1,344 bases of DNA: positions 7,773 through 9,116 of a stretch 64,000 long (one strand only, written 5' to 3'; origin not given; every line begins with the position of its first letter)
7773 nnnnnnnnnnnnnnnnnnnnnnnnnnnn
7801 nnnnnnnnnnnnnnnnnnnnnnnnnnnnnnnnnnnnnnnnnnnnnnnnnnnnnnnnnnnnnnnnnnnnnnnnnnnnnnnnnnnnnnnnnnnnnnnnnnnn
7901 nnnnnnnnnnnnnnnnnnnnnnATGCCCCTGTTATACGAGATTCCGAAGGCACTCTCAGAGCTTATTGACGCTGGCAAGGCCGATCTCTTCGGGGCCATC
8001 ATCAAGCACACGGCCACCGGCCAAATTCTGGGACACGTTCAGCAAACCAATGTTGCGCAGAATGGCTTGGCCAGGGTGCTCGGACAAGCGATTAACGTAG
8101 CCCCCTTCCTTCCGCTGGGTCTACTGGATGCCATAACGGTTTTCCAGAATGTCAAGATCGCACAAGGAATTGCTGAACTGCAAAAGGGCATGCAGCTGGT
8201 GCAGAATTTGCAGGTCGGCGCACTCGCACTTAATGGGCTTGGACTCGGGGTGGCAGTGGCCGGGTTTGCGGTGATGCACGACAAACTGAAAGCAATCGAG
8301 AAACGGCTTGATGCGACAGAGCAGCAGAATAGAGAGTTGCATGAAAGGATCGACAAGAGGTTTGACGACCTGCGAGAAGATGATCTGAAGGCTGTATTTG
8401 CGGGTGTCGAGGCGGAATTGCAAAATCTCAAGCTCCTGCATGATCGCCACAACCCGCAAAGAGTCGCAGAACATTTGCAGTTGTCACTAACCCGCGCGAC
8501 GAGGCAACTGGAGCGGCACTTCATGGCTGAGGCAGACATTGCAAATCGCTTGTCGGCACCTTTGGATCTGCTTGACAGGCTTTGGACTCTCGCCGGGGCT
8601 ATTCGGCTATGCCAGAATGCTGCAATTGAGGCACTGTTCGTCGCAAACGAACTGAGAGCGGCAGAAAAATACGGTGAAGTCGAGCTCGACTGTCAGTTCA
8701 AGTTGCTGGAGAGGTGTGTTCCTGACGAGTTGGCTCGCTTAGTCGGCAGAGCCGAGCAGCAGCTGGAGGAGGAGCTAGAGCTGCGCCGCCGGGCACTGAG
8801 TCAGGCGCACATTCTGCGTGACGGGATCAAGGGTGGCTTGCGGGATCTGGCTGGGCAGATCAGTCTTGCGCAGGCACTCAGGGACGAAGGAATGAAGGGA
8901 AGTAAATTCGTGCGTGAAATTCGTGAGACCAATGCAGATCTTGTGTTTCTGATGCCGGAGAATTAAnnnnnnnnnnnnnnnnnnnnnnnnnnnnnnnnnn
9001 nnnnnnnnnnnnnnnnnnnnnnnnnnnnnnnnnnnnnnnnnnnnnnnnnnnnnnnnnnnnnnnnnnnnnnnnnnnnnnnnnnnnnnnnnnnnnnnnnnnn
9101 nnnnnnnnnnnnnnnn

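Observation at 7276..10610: Lower-GC islet: overlapping two-gene operon of unknown function, convergent with a coiled-coil NYN RNase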

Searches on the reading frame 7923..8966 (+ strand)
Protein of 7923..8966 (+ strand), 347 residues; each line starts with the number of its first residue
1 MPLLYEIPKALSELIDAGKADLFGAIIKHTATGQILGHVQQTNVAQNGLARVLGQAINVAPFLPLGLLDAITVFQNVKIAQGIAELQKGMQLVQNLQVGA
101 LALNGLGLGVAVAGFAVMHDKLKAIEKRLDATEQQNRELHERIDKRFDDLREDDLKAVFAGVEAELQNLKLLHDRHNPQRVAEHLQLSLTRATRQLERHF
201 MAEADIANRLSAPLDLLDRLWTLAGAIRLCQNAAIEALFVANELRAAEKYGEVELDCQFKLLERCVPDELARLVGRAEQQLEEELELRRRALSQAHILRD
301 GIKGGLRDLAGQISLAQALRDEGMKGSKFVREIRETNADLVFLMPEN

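Call 3: search_protein_families(library=pfam, proteins=[window:7923-8966:+], max_evalue=1)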
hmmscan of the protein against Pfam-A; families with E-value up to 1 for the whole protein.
window:7923-8966:+ (347 aa): 0 families

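Call 4: search_protein_families(library=padloc, proteins=[window:7923-8966:+], max_evalue=1)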
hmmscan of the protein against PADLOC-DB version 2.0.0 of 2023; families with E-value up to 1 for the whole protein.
window:7923-8966:+ (347 aa): 2 families
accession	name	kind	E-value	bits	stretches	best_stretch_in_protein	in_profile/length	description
PDLC04114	JukB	-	8.9e-13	46.4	1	11-139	18-137/323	-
PDLC03841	LeoBC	-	0.0018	15.4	1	82-213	467-583/601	-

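Call 5: search_protein_families(library=ncbifam, proteins=[window:7923-8966:+], max_evalue=1)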
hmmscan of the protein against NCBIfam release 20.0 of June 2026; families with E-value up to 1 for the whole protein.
window:7923-8966:+ (347 aa): 0 families

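Call 6: find_homologous_proteins(query=window:7923-8966:+)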
Query window:7923-8966:+ (347 aa): 54 proteins with E <= 0.001 among 8000 candidates.
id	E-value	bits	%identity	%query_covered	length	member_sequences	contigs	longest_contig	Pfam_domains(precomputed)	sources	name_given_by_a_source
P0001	1.3e-216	736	100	100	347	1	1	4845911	-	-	-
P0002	4.7e-128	445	63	100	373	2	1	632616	-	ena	-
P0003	1.9e-118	414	59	99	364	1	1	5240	-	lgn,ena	-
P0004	9.5e-96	339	54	99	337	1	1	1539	-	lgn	-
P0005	3.5e-95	337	54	99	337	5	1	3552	-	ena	-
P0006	5.2e-95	337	54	100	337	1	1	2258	-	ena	-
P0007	6.2e-95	336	54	100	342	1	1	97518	-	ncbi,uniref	ncbi:hypothetical protein [Thioclava sp.]|uniref:hypothetical protein n=1 Tax=Thioclava sp. TaxID=19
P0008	1.5e-94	335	53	100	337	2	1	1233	-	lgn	-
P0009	8.2e-94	333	53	99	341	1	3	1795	-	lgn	-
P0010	8.7e-94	333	54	99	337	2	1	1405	-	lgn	-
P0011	4.1e-93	330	52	100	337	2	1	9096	-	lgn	-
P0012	1.9e-92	328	53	100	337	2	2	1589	-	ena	-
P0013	4.2e-92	327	52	100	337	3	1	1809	-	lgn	-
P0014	6.7e-92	326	51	100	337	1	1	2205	-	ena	-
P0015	1.0e-91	326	52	99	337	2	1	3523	-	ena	-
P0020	9.8e-89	316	49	99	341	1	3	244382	-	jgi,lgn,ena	-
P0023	2.9e-86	308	50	97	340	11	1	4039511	-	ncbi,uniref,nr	ncbi:hypothetical protein [Thioclava nitratireducens]|uniref:hypothetical protein n=1 Tax=Thioclava 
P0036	4.3e-75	271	48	99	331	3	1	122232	-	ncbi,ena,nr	ncbi:MAG: hypothetical protein H5U17_00550 [Defluviimonas sp.]|nr:hypothetical protein [Defluviimona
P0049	3.7e-54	202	40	96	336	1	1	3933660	-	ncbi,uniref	ncbi:hypothetical protein [Arenibacterium sp. LLYu02]|uniref:hypothetical protein n=1 Tax=Arenibacte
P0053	6.9e-49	185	40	99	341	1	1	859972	-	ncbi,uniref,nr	ncbi:hypothetical protein [Mangrovicoccus ximenensis]|uniref:hypothetical protein n=1 Tax=Mangrovico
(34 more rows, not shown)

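Call 12: find_encoding_contigs(protein=P0002, flank=8000, max_places=3)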
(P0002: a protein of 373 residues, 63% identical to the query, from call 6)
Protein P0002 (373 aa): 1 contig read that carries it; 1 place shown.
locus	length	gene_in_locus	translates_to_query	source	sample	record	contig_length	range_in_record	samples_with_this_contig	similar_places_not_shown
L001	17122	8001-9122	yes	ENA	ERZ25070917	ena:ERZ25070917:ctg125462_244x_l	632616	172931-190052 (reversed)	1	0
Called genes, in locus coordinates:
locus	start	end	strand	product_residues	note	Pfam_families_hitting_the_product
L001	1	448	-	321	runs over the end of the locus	PF00532:Peripla_BP_1, PF13407:Peripla_BP_4, PF13377:Peripla_BP_3 (weak)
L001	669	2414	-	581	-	PF01547:SBP_bac_1, PF13416:SBP_bac_8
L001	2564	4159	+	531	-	PF00732:GMC_oxred_N, PF00890:FAD_binding_2 (faint), PF01266:DAO (faint), PF05199:GMC_oxred_C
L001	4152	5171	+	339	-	PF01408:GFO_IDH_MocA, PF22725:GFO_IDH_MocA_C3, PF02894:GFO_IDH_MocA_C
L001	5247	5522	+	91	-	-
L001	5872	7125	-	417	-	PF13006:Nterm_IS4 (weak), PF01609:DDE_Tnp_1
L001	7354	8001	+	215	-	-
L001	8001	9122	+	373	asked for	-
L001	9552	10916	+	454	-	PF13006:Nterm_IS4, PF01609:DDE_Tnp_1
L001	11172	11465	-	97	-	-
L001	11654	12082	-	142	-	PF13274:SocA_Panacea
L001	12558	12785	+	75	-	-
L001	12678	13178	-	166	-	-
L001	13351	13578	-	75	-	PF04255:DUF433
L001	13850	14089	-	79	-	PF13744:HTH_37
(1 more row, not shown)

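Call 13: find_encoding_contigs(protein=P0023, flank=8000, max_places=3)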
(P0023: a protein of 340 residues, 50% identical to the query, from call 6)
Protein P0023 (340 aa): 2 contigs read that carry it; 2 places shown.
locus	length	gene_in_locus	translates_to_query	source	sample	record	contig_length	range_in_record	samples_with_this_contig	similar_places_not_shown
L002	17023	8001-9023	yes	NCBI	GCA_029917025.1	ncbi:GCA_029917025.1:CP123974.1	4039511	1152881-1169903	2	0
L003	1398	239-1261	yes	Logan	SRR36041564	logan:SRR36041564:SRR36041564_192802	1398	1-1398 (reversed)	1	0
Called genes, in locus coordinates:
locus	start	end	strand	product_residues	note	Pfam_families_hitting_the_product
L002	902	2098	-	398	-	PF00872:Transposase_mut, PF10551:MULE (faint)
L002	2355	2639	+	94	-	PF27535:RelB3_C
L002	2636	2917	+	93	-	PF05016:ParE_toxin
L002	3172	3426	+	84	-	-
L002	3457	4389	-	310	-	PF13737:DDE_Tnp_1_5, PF01609:DDE_Tnp_1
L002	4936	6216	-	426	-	PF00089:Trypsin (faint), PF13365:Trypsin_2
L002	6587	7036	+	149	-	-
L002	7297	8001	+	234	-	-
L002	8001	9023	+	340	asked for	-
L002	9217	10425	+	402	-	PF13391:HNH_2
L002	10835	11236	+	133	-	-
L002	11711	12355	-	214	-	PF11102:YjbF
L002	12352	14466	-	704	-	PF06082:YjbH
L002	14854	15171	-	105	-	PF05016:ParE_toxin (weak)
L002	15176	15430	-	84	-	-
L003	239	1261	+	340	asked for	-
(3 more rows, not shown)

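Call 15: find_related_loci(query=A1, collection=genome_contigs, flank=6000)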
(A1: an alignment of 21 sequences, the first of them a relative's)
Query A1 (347 aa) in genome_contigs; peptide patterns used: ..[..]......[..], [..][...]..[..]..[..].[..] (x = any residue, [..] = any of these).
94 stretches matched a pattern; 26 encode a relative of the query (tblastn E <= 1e-3); 26 distinct loci.
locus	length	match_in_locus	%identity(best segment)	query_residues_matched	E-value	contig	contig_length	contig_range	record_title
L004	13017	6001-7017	54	1-347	2e-106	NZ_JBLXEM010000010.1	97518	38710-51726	MAG: Thioclava sp. isolate ES23-02 S23maxbin_out.009RE.5K@10, whole genome shotgun sequence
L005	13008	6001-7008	48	1-345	1e-96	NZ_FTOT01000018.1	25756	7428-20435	Gemmobacter megaterium strain DSM 26375, whole genome shotgun sequence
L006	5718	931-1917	50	1-343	1e-91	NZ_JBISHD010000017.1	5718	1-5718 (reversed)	Paracoccus sp. Ld10 12930C00017.1, whole genome shotgun sequence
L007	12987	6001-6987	50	1-343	2e-91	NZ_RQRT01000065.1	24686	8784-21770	Paracoccus nototheniae strain I-41R45 NODE_65_length_24686_cov_64.437151, whole genome shotgun sequence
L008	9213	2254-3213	50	3-343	9e-91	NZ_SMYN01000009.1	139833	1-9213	Falsirhodobacter xinxiangensis strain TJ48 Scaffold9, whole genome shotgun sequence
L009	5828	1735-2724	47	1-345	6e-89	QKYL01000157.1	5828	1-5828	Paracoccus saliphilus strain CCTCC AB 2016131 contig157, whole genome shotgun sequence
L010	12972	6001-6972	45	3-345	4e-77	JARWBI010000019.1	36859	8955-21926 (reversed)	Falsirhodobacter flavus strain SYSU M79828 NODE_19_length_36859_cov_178.956038, whole genome shotgun sequence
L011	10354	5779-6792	40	1-346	6e-71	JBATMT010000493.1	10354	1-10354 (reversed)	MAG: Paracoccaceae bacterium isolate MFD10503_ilm_asm_bin9 k127_239014, whole genome shotgun sequence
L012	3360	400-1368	39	1-333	7e-65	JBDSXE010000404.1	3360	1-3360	MAG: Paracoccaceae bacterium isolate cluster1_bin.644 k127_6379753, whole genome shotgun sequence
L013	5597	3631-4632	39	2-345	2e-63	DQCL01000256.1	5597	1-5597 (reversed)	MAG TPA_asm: Octadecabacter sp. isolate UBA9298 contig_52471, whole genome shotgun sequence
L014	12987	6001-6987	38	7-345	5e-60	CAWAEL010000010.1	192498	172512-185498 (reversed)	MAG: uncultured Alphaproteobacteria bacterium isolate MFD02832.bin.2.64 genome assembly, contig: contig_19403, whole gen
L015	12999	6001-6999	38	3-345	1e-59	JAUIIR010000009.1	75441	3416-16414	MAG: Alphaproteobacteria bacterium isolate Co_bin.272 NODE_2866_length_75441_cov_12.135752, whole genome shotgun sequenc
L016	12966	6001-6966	40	1-332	1e-58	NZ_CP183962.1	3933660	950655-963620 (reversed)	Arenibacterium sp. LLYu02 chromosome, complete genome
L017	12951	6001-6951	37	3-329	9e-57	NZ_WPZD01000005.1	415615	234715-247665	Ruegeria sp. HKCCD7239 NODE_5, whole genome shotgun sequence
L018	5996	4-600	49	149-346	1e-56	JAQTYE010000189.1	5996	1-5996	MAG: Paracoccaceae bacterium isolate STC_3 NODE_36894_length_5996_cov_3.016698_Sandtown_C, whole genome shotgun sequence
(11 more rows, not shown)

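Call 20: search_protein_families(library=padloc, alignment_id=A1, max_evalue=0.01)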
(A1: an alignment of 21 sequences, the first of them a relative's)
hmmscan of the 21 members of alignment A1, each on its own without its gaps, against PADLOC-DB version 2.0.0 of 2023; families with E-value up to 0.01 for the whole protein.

A. member 1, P0001 (347 aa): 2 families
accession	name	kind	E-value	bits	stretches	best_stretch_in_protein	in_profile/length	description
PDLC04114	JukB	-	8.9e-13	46.4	1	11-139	18-137/323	-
PDLC03841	LeoBC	-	0.0018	15.4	1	82-213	467-583/601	-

B. families by the number of members that match (of 21 scanned): 4 families
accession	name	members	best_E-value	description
PDLC04114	JukB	21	5.6e-15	-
PDLC03841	LeoBC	1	0.0018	-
PDLC00551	JetC2|JetC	1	0.0025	DUF3584 domain; MukB-like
PDLC01663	Cas12c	1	0.0061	CAS-V-C; effector__SPE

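Call 24: search_solved_structures(query=A1, max_evalue=1, show_alignments=2)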
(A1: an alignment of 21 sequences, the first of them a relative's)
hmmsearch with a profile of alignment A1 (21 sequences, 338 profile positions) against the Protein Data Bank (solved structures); distinct sequences matched with E-value up to 1: 9.
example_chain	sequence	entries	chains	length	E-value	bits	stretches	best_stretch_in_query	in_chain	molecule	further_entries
1le2_A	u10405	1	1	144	0.11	14.9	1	115-199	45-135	APOLIPOPROTEIN E2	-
1le4_A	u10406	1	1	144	0.13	14.7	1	115-199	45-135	APOLIPOPROTEIN E4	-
1lpe_A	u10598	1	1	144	0.14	14.6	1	115-199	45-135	APOLIPOPROTEIN E3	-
1bz4_A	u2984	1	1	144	0.14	14.6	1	115-199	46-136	PROTEIN (APOLIPOPROTEIN E)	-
8grx_A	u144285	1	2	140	0.17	14.3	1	115-199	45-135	Apolipoprotein E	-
1gs9_A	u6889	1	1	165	0.19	14.1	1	115-199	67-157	APOLIPOPROTEIN E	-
1or2_A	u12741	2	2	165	0.2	14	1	115-199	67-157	APOLIPOPROTEIN E | PROTEIN (APOLIPOPROTEIN E)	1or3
6ncn_A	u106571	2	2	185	0.26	13.7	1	115-199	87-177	Apolipoprotein E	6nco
1b68_A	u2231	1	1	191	0.26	13.6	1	115-199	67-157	APOLIPOPROTEIN E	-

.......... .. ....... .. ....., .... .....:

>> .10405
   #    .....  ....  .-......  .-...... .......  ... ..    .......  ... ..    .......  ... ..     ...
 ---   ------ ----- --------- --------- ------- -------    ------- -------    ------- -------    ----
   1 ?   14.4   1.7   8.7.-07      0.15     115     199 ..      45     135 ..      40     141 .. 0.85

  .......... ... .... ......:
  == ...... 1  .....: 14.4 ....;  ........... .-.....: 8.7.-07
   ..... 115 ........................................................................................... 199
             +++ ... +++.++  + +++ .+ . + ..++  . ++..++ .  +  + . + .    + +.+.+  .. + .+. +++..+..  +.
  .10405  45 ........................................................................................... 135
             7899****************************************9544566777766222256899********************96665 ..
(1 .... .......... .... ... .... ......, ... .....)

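Call 39: predict_structure(alignment_id=A3)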
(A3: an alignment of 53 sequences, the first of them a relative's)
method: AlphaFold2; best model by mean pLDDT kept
length: 347 residues; sequences in the alignment: 53
mean_pLDDT: 78.9   pTM: 0.63
mean pLDDT of the five models: 78.9, 78.2, 76.0, 73.1, 72.4
residues with pLDDT >= 90: 178; 70-90: 70; 50-70: 36; < 50: 63
segments of 3 or more residues with pLDDT < 50: 53-110
pLDDT, mean of each block of 10 residues (from residue 1): 72 91 81 75 50 44 36 35 43 44 43 64 76 76 76 91 93 93 97 97 93 95 94 96 98 97 97 96 97 97 92 92 93 79 59
secondary structure, 60 per line:
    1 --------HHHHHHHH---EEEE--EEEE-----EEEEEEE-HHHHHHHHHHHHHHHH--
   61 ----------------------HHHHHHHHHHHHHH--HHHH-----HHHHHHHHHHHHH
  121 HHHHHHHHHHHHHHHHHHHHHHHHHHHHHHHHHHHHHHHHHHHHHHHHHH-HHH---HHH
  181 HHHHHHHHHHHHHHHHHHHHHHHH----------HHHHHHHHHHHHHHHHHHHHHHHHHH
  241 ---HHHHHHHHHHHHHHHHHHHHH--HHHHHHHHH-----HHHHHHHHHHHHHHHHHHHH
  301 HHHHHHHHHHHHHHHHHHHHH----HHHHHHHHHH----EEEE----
elements in order: H9-16 E20-23 E26-29 E35-41 H43-58 H83-96 H99-102 H108-170 H178-204 H215-240 H244-264 H267-275 H281-321 H326-335 E340-343

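Call 49: fold_search(model_id=the predicted structure, library=pdb)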
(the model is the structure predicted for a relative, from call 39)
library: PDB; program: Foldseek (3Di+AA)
matches with E <= 10: 837; with E <= 0.001: 0
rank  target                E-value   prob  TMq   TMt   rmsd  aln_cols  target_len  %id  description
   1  5csd_A                4.1e-02  0.87  0.21  0.34   7.5       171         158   16  Ligand binding domain 2 of Penicillium marneffei MP1 protein in complex with arachidonic acids (released 2016-07-27)
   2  9k86_A                4.1e-02  0.75  0.18  0.27  14.5       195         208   15  Cryo-EM structure of designed zinc-induced filament Fiber-n6-Zn1-HEHE-410 (released 2025-10-29)
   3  6e9v_A                4.1e-02  0.69  0.19  0.30  19.2       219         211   17  DHF79 filament (released 2018-11-21)
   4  8fbj                  5.0e-02  0.97  0.27  0.29  10.4       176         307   16  Improving the secretion of designed protein assemblies through negative design of cryptic transmembrane domains (released 2023-03-22)
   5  6xr2_F                5.0e-02  0.90  0.23  0.41  13.8       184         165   17  Computationally designed right-handed alpha/alpha homotrimeric toroid with 3 repeats per subunit (released 2021-07-14)
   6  5cwn                  5.6e-02  0.38  0.15  0.22  17.9       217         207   12  Crystal structure of de novo designed helical repeat protein DHR71 (released 2015-12-16)
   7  5j5k                  6.2e-02  0.89  0.21  0.41  11.5       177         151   12  CRYSTAL STRUCTURE OF AFMP4P IN COMPLEX WITH PALMITIC ACID (released 2017-04-05)
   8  5csd_D                6.2e-02  0.75  0.20  0.31   8.2       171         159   16  Ligand binding domain 2 of Penicillium marneffei MP1 protein in complex with arachidonic acids (released 2016-07-27)
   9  4jeh_B                6.2e-02  0.25  0.14  0.19  25.9       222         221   12  Crystal Structure of Munc18a and Syntaxin1 lacking N-peptide complex (released 2013-07-17)
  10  8d9o                  7.2e-02  0.54  0.15  0.25  25.6       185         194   16  De Novo Photosynthetic Reaction Center Protein in Apo-State (released 2022-09-28)
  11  6e9t_A                7.2e-02  0.51  0.16  0.23  19.5       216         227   16  DHF58 filament (released 2018-11-21)
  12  6xr2_A                8.9e-02  0.93  0.27  0.47  13.9       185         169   19  Computationally designed right-handed alpha/alpha homotrimeric toroid with 3 repeats per subunit (released 2021-07-14)
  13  3zcj_E                8.9e-02  0.44  0.18  0.30  23.4       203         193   17  Crystal structure of Helicobacter pylori T4SS protein CagL in a tetragonal crystal form with a helical RGD-motif (6 Mo (released 2013-10-09)
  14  5j5l                  9.8e-02  0.82  0.21  0.41  11.7       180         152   12  CRYSTAL STRUCTURE OF AFMP4P IN COMPLEX WITH ARACHIDONIC ACID (released 2017-04-05)
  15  5ecf_C                1.1e-01  0.63  0.18  0.32   9.2       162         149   10  Ligand binding domain 1 of Penicillium marneffei MP1 protein complexed with arachidonic acids (released 2016-10-19)
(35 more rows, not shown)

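Call 59: search_protein_representatives(alignment_id=A3)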
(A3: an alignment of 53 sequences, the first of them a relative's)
Query: 53 sequences, 338 profile positions. Proteins with E-value up to 0.001 (for the whole library): 730; up to 1e-10: 385; up to 1e-30: 121. The best 150 are listed.
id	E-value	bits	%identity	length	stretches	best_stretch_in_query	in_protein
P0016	2.9e-146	503.5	-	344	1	1-336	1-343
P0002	2.0e-136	471.2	-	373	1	1-336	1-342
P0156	3.2e-130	450.7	-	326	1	3-336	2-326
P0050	4.5e-125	433.8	-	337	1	1-335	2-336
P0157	1.1e-120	419.4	-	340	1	1-336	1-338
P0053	1.6e-113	395.9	-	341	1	1-337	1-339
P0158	4.4e-113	394.4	-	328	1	14-335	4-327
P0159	2.5e-104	365.6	-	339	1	2-336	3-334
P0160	2.6e-104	365.6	-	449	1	1-336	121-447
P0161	1.5e-103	363.1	-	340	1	6-335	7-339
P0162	4.7e-103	361.4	-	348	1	3-337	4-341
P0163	5.0e-101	354.8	-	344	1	3-336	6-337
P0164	1.5e-92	326.9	-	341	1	6-337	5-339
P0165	1.8e-92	326.6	-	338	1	1-336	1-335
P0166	2.0e-92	326.5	-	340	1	2-335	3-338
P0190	2.5e-45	171.6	-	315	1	1-336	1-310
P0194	4.0e-43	164.4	-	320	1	3-335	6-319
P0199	3.2e-42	161.4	-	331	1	1-335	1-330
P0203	2.7e-40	155.1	-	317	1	2-335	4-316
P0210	1.1e-38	149.9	-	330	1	3-335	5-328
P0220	9.9e-37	143.4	-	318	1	12-334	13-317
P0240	1.0e-34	136.8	-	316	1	11-335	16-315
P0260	8.0e-33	130.5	-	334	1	3-335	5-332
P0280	6.4e-30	121.0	-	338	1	6-337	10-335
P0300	2.8e-27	112.3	-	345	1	6-336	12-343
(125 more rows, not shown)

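Call 60: search_protein_families(library=padloc, proteins=[P0190, P0194, P0199, P0203, P0210, P0220, P0240, P0260, P0280, P0300], max_evalue=0.001)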
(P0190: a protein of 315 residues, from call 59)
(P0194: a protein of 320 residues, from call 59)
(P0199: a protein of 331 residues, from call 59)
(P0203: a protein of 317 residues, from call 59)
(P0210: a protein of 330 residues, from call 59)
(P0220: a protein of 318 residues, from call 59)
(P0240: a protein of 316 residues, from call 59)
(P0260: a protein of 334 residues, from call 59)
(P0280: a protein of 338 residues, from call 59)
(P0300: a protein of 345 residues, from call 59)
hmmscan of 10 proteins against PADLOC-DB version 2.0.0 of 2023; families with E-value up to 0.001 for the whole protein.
P0190 (315 aa): 1 family
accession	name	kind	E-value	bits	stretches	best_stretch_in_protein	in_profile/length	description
PDLC04114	JukB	-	4.3e-10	37.6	1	10-146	17-151/323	-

P0194 (320 aa): 1 family
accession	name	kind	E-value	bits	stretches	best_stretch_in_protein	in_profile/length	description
PDLC04114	JukB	-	6e-08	30.5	1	15-156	19-152/323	-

P0199 (331 aa): 1 family
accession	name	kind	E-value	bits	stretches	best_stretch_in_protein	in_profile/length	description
PDLC04114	JukB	-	4.2e-11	40.9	1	81-138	79-136/323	-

P0203 (317 aa): 1 family
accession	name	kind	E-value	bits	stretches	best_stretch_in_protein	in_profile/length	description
PDLC04114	JukB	-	3.8e-08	31.2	1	21-161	32-164/323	-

P0210 (330 aa): 1 family
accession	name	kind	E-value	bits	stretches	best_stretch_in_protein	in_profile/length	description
PDLC04114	JukB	-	3.5e-10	37.9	1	33-146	42-149/323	-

P0220 (318 aa): 2 families
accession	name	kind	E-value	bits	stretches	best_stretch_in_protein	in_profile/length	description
PDLC04114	JukB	-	1.2e-07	29.5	1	15-154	21-152/323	-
PDLC04115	JukB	-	0.00058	17.2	0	75-218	51-198/295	-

P0240 (316 aa): 1 family
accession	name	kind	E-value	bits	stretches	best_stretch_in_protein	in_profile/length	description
PDLC04114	JukB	-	1.6e-08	32.4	1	17-156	19-155/323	-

P0260 (334 aa): 1 family
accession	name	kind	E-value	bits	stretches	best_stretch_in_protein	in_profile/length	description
PDLC04114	JukB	-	2.1e-10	38.6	1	68-250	68-254/323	-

P0280 (338 aa): 1 family
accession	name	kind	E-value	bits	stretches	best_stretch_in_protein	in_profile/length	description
PDLC04114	JukB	-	1.2e-11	42.7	1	5-161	6-163/323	-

P0300 (345 aa): 1 family
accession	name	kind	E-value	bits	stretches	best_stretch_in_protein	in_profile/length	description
PDLC04114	JukB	-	4.2e-10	37.6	1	12-154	14-152/323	-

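Call 62: find_related_loci(query=A6, collection=metagenome_contigs, flank=4000)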
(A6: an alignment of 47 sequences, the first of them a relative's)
Query A6 (315 aa) in metagenome_contigs; peptide patterns used: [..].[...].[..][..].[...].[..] (x = any residue, [..] = any of these).
181 stretches matched a pattern; 128 encode a relative of the query (tblastn E <= 1e-3); the best 80 are kept; 80 distinct loci.
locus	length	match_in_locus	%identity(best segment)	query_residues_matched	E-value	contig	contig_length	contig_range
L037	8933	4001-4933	51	1-309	2e-99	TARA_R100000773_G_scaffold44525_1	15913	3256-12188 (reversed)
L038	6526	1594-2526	51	1-309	2e-99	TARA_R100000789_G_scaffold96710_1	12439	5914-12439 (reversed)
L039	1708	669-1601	49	1-309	6e-100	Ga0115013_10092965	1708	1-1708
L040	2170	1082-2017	49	1-310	2e-98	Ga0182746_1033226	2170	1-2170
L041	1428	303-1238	49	1-310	5e-97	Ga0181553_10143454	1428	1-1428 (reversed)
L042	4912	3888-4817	44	2-309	6e-72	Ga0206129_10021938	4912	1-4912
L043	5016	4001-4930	44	2-309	6e-72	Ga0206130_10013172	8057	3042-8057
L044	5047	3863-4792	44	2-309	1e-70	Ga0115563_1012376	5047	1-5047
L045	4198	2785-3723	40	3-309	4e-69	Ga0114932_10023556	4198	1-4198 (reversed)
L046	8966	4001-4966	39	1-314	5e-67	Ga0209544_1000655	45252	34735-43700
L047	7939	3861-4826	39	1-314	5e-67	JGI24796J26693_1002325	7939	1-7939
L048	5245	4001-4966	39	1-314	5e-67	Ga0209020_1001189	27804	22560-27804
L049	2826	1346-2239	38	3-294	1e-62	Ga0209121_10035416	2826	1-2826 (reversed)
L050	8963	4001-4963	31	3-308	8e-51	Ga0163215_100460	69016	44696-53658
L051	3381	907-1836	35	3-307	5e-49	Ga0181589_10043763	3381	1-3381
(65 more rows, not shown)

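Call 66: find_encoding_contigs(protein=P0020, flank=8000, max_places=1)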
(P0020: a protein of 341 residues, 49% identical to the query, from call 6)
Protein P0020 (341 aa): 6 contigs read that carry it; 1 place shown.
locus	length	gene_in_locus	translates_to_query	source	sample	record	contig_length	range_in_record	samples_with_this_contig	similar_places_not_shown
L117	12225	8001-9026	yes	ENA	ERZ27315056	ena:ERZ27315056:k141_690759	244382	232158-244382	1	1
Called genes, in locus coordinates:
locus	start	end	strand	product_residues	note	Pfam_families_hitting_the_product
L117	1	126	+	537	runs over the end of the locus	PF18158:AidB_N, PF02770:Acyl-CoA_dh_M, PF00441:Acyl-CoA_dh_1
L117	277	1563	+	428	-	PF01053:Cys_Met_Meta_PP, PF01041:DegT_DnrJ_EryC1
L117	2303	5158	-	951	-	PF20465:MmeI_hel, PF20473:MmeI_Mtase, PF07669:Eco57I (weak)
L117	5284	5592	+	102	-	PF05973:Gp49 (weak)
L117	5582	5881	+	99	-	PF21716:dnstrm_HI1420, PF01381:HTH_3 (weak)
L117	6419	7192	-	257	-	PF13392:HNH_3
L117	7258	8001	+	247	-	-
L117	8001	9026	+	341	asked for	-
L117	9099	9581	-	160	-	PF07804:HipA_C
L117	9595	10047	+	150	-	-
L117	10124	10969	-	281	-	-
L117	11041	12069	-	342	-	PF01548:DEDD_Tnp_IS110, PF02371:Transposase_20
